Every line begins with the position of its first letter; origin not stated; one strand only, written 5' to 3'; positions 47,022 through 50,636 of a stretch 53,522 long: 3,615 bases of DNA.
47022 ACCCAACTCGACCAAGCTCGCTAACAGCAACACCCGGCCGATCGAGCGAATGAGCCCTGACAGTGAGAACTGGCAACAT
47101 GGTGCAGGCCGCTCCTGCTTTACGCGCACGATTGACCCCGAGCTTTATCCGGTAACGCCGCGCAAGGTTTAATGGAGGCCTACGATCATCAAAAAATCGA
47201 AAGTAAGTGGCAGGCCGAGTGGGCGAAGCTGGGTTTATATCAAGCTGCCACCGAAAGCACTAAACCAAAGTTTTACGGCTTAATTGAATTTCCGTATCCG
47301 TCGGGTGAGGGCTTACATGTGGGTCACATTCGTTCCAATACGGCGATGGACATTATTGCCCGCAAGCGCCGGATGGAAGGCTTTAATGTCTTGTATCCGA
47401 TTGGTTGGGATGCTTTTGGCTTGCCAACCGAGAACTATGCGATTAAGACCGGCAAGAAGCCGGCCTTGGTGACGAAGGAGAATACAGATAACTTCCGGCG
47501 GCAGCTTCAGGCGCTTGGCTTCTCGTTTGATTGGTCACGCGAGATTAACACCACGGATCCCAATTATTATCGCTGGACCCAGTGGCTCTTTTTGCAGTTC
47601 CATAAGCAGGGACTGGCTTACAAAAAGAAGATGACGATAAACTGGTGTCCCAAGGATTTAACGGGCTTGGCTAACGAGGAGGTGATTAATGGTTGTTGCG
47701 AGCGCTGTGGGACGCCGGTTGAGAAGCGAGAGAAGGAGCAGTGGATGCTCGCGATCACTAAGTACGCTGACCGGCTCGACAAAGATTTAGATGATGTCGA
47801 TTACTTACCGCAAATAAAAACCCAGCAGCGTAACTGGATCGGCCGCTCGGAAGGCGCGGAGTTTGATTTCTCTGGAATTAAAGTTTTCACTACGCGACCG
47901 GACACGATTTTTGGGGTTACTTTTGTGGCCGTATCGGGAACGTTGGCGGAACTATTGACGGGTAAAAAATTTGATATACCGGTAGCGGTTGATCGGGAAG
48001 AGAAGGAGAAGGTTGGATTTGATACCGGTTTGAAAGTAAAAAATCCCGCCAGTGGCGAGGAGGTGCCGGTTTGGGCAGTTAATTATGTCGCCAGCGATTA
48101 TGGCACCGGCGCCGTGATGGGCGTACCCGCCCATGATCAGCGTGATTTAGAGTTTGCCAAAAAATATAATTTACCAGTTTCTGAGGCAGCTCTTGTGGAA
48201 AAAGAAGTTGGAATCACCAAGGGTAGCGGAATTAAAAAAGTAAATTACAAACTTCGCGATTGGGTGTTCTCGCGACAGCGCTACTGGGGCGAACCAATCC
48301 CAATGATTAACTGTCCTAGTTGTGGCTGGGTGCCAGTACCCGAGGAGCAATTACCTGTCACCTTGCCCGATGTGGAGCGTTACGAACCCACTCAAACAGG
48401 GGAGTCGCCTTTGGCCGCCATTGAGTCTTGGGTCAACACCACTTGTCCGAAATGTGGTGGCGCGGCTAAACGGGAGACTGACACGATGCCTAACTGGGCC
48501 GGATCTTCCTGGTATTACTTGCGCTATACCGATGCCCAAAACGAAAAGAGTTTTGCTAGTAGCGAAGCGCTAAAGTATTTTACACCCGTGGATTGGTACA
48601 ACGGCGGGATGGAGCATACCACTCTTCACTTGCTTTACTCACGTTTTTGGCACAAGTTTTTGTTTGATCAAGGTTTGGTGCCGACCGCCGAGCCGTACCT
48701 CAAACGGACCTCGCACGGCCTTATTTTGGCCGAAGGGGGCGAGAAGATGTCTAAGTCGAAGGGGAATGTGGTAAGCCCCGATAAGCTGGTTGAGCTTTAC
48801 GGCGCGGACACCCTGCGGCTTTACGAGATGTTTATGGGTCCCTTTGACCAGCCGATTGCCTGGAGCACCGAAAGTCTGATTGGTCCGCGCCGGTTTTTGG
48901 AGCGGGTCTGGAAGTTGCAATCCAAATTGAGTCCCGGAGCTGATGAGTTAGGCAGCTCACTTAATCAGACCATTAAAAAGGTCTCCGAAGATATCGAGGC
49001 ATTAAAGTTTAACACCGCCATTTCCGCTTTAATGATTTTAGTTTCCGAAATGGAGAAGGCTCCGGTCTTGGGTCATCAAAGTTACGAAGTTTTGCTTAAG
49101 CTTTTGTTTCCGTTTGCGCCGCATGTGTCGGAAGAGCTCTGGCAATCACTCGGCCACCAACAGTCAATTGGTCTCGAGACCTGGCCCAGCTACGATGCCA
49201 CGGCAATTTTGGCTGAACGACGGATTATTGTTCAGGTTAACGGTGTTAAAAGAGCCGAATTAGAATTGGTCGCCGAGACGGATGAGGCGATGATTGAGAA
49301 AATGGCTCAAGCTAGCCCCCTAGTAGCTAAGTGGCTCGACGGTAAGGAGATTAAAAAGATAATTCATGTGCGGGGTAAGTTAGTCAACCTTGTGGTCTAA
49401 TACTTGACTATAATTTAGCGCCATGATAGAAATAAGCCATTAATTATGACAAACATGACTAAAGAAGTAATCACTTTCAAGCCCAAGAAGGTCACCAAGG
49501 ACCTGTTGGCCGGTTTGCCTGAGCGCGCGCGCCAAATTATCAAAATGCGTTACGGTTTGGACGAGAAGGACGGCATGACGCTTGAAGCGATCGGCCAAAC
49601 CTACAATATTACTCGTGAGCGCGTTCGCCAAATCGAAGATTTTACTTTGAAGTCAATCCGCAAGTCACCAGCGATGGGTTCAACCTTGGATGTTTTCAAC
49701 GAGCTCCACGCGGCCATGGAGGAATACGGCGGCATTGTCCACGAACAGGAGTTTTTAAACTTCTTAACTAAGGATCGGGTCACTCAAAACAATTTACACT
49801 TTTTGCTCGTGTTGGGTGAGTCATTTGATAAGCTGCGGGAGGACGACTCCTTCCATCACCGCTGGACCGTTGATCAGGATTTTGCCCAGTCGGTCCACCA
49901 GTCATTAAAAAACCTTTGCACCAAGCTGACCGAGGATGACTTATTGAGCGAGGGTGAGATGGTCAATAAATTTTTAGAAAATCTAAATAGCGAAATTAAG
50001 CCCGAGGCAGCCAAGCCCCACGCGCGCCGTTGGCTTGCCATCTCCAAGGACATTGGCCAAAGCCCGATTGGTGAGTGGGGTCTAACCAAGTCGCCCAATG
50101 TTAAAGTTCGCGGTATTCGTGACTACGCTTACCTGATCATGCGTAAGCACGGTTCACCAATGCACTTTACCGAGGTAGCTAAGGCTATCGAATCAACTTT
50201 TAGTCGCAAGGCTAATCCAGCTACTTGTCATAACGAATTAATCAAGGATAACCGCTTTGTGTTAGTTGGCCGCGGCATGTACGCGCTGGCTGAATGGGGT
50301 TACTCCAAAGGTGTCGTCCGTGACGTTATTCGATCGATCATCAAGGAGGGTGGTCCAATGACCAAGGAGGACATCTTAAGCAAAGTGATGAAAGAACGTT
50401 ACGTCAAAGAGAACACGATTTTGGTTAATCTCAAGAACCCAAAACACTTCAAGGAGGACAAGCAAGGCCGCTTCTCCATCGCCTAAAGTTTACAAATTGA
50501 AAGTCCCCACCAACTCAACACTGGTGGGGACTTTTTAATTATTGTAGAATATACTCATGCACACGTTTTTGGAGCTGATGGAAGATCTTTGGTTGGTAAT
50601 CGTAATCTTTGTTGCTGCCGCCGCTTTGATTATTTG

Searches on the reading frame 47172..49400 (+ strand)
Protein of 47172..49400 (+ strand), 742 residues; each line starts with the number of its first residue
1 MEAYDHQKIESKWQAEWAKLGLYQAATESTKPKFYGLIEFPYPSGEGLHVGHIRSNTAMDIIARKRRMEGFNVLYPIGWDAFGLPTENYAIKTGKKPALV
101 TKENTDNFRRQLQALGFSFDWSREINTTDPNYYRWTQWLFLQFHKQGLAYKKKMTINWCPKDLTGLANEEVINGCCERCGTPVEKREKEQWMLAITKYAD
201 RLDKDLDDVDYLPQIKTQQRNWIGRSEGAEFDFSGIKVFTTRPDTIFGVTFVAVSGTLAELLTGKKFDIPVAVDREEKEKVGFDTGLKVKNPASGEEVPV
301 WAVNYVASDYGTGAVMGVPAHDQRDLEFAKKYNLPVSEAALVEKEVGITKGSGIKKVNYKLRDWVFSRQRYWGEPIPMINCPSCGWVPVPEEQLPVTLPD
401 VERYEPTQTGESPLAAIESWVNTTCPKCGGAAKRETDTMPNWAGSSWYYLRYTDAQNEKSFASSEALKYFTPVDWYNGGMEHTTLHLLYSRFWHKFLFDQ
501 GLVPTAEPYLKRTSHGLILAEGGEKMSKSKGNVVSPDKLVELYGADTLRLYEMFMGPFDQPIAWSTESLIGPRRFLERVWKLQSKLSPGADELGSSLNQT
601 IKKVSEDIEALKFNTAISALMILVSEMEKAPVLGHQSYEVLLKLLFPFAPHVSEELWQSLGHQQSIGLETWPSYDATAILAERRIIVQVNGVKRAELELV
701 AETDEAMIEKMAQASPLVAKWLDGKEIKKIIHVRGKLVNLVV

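Call 22: search_protein_families(library=ncbifam, max_evalue=0.00001, proteins=[window:47172-49400:+])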
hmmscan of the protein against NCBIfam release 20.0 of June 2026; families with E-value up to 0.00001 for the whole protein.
window:47172-49400:+ (742 aa): 17 families
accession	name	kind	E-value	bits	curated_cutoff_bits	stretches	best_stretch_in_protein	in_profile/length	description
TIGR00396.1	leuS_bact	equivalog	8.3e-273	907.5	548.4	2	4-340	1-357/843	leucine--tRNA ligase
TIGR00422.1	valS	equivalog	2.6e-82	277.2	612.1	3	2-173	3-189/863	valine--tRNA ligase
NF009687.0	PRK13208.1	equivalog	2.5e-79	267.4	738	2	2-171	8-189/801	valine--tRNA ligase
NF008957.0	PRK12300.1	subfamily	2.3e-72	244.3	677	4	464-682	571-801/946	leucine--tRNA ligase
NF004349.1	PRK05729.1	equivalog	4.4e-69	233.6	704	2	2-338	2-288/860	valine--tRNA ligase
TIGR00392.1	ileS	equivalog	1.8e-64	218.3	621.4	2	359-555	458-641/861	isoleucine--tRNA ligase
TIGR00395.1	leuS_arch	equivalog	4.9e-57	193.6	648.5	3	466-682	567-798/938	leucine--tRNA ligase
NF011492.0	PRK14900.1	equivalog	4.6e-49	167.1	1783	2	2-171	11-197/1044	valine--tRNA ligase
NF000540.1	alt_ValS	exception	2.7e-41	141.4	900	2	7-88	7-88/827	valine--tRNA ligase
TIGR00398.1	metG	equivalog_domain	3.6e-31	108.5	336.35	2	41-186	8-149/530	methionine--tRNA ligase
NF008900.0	PRK12267.1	equivalog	3.6e-30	105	598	2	39-206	11-176/648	methionine--tRNA ligase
NF000258.1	MupB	exception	6.8e-27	93.7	1900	2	360-550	437-612/1033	mupirocin-resistant isoleucine--tRNA ligase MupB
NF000257.1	MupA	exception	4.6e-26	90.9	1900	2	360-550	433-610/1024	mupirocin-resistant isoleucine--tRNA ligase MupA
NF040702.1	ileS_w_GNAT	exception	1.3e-23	82.6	1999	2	6-89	19-103/1100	isoleucine--tRNA ligase, N-acetyltransferase domain-containing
NF001100.0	PRK00133.1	equivalog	2e-22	79.5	587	1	41-181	14-150/676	methionine--tRNA ligase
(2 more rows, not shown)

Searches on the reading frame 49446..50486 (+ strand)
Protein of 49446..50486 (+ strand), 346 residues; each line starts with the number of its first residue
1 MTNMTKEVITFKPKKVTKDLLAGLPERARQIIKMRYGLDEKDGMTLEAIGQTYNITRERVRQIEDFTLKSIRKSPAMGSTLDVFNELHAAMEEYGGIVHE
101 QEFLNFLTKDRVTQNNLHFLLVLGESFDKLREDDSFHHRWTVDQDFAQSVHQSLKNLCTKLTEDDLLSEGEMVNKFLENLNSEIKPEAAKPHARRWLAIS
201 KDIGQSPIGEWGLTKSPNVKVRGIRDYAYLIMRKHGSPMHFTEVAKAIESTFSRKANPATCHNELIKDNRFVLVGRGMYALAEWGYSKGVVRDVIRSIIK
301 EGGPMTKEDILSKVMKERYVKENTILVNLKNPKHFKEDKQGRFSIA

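Call 96: search_protein_families(library=pfam, max_evalue=0.0001, proteins=[window:49446-50486:+])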
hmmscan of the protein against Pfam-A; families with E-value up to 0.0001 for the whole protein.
window:49446-50486:+ (346 aa): 2 families
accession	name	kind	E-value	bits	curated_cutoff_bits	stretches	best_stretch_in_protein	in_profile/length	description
PF04545.22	Sigma70_r4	-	1.3e-16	60.3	24.1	1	20-73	1-50/50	Sigma-70, region 4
PF05066.19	HARE-HTH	-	1.2e-08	35.7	25.9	1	226-284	5-71/71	HB1, ASXL, restriction endonuclease HTH domain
